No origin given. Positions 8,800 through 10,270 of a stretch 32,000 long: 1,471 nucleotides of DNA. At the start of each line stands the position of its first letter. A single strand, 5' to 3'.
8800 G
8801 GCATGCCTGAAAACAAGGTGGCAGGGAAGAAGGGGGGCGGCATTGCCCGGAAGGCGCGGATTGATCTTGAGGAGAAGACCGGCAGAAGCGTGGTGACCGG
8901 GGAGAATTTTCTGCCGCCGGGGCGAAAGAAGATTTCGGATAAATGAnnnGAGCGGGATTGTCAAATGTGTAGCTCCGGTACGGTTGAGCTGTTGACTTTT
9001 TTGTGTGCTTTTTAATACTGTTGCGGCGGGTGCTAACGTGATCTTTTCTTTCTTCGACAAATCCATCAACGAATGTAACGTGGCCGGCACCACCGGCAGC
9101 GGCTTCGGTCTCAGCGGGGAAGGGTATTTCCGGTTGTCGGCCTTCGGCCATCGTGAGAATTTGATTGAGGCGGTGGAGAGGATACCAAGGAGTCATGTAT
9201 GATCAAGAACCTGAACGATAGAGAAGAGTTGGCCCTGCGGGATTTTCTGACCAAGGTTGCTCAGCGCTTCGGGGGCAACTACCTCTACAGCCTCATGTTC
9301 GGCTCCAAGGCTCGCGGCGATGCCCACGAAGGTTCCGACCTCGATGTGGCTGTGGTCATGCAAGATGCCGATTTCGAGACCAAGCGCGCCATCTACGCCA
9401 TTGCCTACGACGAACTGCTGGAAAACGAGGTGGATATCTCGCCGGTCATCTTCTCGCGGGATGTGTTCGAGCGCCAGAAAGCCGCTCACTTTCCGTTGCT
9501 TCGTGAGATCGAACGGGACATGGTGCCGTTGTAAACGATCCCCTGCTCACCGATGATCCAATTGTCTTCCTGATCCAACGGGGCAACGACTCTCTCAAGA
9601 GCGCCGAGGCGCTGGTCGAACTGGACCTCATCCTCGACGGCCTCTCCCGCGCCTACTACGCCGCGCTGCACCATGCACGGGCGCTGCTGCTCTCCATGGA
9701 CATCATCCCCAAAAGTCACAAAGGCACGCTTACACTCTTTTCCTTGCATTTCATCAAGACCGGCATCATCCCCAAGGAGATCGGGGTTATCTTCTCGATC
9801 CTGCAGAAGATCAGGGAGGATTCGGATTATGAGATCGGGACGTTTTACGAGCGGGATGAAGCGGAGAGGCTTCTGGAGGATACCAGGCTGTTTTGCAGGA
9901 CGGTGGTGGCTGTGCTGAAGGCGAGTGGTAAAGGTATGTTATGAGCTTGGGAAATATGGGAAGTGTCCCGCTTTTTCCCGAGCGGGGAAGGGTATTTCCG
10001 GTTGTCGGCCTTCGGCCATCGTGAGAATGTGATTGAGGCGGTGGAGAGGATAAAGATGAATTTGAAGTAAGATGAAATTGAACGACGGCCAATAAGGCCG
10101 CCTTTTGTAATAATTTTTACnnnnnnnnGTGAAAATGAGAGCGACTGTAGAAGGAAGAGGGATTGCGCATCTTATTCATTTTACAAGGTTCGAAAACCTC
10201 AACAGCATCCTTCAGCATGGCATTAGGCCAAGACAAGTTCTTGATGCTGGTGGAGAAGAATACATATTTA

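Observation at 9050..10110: MNT/HEPN cassette bracketed by 72-bp direct repeats derived from the 3' end of an aminotransferase gene that is itself only a stump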

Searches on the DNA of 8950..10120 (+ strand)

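Call 78: search_dna_similar(query=window:8950-10120:+, collection=plasmids, mode=distant, max_rows=10)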
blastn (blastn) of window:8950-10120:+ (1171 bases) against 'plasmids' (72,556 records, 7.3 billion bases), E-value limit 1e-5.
No match.

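Call 79: search_dna_similar(query=window:8950-10120:+, collection=phages, mode=distant, max_rows=10)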
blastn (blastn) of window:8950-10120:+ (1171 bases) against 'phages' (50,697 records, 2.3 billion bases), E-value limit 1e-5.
No match.
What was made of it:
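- Tried and rejected: The 1.17-kb unit gives no blastn match in PLSDB or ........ (calls 78, 79).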

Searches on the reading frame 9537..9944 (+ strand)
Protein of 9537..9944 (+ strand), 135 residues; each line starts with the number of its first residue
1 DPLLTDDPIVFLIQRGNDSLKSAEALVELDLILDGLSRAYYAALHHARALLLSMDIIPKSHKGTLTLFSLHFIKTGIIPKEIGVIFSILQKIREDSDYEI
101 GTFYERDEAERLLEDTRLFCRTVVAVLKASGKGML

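Call 7: search_protein_families(library=pfam, proteins=[window:9537-9944:+], max_evalue=0.01)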
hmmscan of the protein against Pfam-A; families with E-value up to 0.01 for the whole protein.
window:9537-9944:+ (135 aa): 1 family
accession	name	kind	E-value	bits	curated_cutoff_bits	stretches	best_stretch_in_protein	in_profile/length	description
PF05168.19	HEPN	-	2e-18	67.1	22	1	11-123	3-114/117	HEPN domain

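Call 77: search_protein_families(library=ncbifam, proteins=[window:9537-9941:+], max_evalue=0.001)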
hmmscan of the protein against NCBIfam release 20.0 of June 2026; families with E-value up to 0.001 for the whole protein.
window:9537-9941:+ (135 aa): 0 families
